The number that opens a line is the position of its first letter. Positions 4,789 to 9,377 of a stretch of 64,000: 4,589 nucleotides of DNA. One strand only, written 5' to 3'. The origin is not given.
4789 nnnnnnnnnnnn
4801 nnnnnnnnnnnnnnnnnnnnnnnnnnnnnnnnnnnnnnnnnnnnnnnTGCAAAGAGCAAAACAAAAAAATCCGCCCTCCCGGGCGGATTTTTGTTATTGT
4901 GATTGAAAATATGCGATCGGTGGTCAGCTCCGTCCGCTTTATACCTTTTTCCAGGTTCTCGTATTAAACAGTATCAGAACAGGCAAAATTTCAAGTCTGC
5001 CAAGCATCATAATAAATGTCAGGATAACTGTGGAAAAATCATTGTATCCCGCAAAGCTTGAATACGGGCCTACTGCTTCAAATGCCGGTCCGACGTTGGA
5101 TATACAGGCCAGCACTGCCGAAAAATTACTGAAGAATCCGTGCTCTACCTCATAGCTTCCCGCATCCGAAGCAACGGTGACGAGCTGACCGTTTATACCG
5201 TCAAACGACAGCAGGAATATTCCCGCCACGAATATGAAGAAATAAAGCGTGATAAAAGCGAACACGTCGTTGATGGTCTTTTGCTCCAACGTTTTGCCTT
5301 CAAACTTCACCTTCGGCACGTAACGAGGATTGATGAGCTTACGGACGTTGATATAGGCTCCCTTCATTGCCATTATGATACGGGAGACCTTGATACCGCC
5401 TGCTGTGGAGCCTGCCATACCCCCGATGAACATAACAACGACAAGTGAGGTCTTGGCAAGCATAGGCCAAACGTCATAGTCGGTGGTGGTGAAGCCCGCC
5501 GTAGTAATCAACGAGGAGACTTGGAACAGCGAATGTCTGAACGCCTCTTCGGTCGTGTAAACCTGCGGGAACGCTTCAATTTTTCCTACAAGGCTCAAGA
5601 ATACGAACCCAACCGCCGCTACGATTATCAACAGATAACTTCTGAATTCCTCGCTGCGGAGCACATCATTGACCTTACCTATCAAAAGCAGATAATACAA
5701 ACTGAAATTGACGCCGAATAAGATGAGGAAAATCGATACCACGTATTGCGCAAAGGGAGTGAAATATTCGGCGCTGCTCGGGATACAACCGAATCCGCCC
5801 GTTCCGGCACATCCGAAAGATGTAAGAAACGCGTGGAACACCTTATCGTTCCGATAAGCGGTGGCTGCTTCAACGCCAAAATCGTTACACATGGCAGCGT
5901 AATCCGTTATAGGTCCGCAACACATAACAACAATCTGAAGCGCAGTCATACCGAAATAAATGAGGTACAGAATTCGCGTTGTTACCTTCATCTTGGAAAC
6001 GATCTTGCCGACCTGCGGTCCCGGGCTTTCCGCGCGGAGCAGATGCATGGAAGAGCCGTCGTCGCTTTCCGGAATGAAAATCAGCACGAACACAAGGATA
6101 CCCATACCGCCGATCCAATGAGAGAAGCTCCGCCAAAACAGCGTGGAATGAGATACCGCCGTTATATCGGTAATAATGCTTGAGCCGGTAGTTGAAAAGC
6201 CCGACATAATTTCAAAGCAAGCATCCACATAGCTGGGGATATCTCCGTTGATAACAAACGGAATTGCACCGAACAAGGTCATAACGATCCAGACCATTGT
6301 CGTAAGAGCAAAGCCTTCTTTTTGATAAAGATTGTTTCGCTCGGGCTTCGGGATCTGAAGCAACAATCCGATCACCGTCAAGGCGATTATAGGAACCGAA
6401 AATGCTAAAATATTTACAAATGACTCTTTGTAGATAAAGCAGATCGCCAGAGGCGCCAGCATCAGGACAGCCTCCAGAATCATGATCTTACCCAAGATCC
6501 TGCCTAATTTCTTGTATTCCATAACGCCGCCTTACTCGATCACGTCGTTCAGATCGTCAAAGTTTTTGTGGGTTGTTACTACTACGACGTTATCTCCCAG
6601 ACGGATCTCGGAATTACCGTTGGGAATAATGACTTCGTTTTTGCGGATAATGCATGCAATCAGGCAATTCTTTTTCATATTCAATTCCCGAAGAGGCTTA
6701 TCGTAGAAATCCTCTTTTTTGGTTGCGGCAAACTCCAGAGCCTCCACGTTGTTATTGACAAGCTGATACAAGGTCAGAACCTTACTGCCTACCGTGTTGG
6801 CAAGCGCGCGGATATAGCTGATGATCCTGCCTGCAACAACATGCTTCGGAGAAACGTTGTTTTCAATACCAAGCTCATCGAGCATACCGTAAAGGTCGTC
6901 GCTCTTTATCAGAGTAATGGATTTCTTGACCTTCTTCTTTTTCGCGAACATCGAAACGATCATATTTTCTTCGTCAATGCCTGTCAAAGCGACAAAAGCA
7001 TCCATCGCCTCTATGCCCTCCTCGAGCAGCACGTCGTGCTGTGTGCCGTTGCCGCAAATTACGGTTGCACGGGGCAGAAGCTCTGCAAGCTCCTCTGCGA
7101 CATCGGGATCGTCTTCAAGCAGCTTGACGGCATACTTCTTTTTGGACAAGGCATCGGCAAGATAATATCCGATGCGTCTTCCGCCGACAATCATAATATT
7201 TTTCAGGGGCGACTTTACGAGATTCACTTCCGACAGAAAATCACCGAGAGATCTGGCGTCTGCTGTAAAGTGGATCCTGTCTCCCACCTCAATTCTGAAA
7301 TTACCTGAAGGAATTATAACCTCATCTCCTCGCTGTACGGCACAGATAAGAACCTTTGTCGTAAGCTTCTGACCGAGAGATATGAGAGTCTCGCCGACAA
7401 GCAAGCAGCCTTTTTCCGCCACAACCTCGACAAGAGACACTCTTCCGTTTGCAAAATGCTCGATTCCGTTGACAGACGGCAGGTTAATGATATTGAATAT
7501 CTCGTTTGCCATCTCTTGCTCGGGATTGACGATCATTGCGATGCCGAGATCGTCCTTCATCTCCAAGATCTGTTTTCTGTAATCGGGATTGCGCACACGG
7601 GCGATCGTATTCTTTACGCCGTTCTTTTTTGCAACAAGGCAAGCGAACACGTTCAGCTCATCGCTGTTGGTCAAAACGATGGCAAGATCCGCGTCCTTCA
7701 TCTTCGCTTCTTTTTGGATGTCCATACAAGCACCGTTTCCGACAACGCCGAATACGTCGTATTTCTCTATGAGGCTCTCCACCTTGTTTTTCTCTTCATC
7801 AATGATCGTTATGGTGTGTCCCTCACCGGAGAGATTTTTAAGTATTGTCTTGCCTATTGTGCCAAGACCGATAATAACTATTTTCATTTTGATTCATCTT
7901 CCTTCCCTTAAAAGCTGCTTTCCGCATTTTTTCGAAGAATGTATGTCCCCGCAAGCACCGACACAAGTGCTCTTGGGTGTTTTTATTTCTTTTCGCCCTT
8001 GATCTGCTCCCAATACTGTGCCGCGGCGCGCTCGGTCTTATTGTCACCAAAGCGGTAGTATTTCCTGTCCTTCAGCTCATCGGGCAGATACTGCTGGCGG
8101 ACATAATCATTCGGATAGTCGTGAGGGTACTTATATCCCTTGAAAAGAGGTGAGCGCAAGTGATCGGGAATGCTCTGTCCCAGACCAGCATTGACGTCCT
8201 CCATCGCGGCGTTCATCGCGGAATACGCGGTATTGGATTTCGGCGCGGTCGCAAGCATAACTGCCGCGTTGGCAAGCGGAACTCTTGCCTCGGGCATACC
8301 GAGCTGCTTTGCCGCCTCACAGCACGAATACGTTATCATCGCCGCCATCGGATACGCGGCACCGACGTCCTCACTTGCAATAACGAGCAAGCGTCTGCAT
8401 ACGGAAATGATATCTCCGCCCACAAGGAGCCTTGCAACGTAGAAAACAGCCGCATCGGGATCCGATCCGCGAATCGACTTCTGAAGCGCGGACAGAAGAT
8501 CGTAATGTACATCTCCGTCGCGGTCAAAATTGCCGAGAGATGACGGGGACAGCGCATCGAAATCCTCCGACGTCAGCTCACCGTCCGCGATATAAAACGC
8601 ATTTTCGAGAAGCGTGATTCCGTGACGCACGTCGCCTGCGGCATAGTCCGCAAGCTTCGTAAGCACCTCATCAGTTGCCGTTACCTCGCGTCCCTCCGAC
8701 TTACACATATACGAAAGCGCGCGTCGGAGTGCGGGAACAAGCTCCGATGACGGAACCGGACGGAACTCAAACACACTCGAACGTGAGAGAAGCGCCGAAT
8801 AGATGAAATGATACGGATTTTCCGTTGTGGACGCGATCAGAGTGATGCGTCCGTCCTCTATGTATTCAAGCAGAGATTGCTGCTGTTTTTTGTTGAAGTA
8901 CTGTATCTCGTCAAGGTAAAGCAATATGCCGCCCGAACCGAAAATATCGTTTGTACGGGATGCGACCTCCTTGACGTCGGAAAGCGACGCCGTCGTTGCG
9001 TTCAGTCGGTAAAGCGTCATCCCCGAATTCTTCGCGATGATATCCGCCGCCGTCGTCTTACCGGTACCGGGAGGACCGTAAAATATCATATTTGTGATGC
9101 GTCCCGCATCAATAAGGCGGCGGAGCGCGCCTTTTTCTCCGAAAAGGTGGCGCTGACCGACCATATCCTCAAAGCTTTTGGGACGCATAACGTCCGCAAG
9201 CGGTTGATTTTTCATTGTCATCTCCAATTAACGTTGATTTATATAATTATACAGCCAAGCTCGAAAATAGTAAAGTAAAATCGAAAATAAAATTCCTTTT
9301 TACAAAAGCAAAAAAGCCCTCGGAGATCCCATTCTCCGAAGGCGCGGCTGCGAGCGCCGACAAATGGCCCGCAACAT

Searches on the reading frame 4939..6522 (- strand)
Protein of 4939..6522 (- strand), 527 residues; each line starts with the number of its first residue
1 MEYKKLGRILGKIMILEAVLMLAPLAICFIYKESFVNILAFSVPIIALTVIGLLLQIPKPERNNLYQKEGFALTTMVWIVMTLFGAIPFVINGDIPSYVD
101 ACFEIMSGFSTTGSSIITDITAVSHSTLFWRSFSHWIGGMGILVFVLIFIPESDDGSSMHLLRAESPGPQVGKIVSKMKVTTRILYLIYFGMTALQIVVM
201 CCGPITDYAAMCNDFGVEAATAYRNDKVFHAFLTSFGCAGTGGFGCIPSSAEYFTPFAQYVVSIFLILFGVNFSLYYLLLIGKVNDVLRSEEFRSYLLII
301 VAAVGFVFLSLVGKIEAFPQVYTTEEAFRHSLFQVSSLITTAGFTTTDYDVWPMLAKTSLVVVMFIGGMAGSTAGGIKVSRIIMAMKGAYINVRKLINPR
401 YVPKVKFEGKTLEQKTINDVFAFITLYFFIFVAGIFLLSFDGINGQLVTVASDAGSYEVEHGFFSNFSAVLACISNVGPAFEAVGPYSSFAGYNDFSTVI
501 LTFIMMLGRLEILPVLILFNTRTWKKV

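Call 51: search_protein_families(library=pfam, proteins=[window:4939-6522:-], max_evalue=0.0001)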
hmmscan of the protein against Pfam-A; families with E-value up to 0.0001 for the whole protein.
window:4939-6522:- (527 aa): 1 family
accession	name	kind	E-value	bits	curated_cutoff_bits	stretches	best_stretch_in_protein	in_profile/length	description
PF02386.22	TrkH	-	6.1e-59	200.2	27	1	46-520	10-491/502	Cation transport protein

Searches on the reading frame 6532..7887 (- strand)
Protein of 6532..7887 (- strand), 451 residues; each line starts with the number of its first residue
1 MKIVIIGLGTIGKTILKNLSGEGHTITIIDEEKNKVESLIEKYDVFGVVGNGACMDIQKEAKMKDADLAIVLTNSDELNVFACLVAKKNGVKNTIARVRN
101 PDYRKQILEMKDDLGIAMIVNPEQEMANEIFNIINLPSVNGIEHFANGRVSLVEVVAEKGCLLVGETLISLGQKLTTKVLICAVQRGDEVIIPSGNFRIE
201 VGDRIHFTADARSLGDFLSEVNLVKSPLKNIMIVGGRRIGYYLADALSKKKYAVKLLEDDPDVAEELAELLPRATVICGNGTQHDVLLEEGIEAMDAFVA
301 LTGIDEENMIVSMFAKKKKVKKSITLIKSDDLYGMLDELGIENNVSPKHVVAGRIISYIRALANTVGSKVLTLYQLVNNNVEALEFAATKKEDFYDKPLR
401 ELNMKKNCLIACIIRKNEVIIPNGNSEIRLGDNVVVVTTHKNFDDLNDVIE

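Call 51: search_protein_families(library=pfam, proteins=[window:6532-7887:-], max_evalue=0.0001)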
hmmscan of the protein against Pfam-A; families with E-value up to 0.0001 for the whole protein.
window:6532-7887:- (451 aa): 7 families
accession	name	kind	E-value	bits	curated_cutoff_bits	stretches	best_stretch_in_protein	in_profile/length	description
PF02254.24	TrkA_N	-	1.6e-49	167.5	23.8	2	3-122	1-116/116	TrkA-N domain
PF02080.26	TrkA_C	-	1.7e-22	79.5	27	2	152-218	1-67/71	TrkA-C domain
PF13241.12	NAD_binding_7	-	1.1e-06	29.6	22.1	0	2-90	9-86/104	Putative NAD(P)-binding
PF03807.23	F420_oxidored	-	1.4e-06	29.3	21.6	1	2-52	1-46/94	NADP oxidoreductase coenzyme F420-dependent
PF03446.21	NAD_binding_2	-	1.4e-06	28.9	21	1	2-53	1-43/161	NAD binding domain of 6-phosphogluconate dehydrogenase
PF02558.23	ApbA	-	6.8e-05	23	22.2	0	3-45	1-41/150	Ketopantoate reductase PanE/ApbA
PF03435.24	Sacchrp_dh_NADP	-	7.9e-05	23.4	25.1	0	3-46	1-44/129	Saccharopine dehydrogenase NADP binding domain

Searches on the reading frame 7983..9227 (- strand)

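Call 51: search_protein_families(library=pfam, proteins=[window:7983-9227:-], max_evalue=0.0001)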
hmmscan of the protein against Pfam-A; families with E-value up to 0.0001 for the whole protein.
window:7983-9227:- (414 aa): 8 families
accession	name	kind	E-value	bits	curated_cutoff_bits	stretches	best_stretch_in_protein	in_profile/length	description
PF12002.13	MgsA_C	-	1.9e-57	194.2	27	1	254-410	1-167/167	MgsA AAA+ ATPase C terminal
PF16193.11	AAA_assoc_2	-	2.2e-16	60.3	34.3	1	180-253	3-81/81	AAA C-terminal domain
PF00004.35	AAA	-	2.1e-13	51.3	21.2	1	47-152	1-125/131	ATPase family associated with various cellular activities (AAA)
PF05496.18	RuvB_N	-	5.5e-10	39.7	27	1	14-133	1-118/159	Holliday junction DNA helicase RuvB P-loop domain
PF14532.12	Sigma54_activ_2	-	1.4e-06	29.1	25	1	45-137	22-110/138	Sigma-54 interaction domain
PF01078.27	Mg_chelatase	-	6.2e-06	26.2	20.3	0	41-64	19-42/207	Magnesium chelatase, subunit ChlI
PF07728.20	AAA_5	-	1.6e-05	25.3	22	0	46-167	1-135/139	AAA domain (dynein-related subfamily)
PF13173.12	AAA_14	-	8.5e-05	23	27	0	47-163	5-128/129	AAA domain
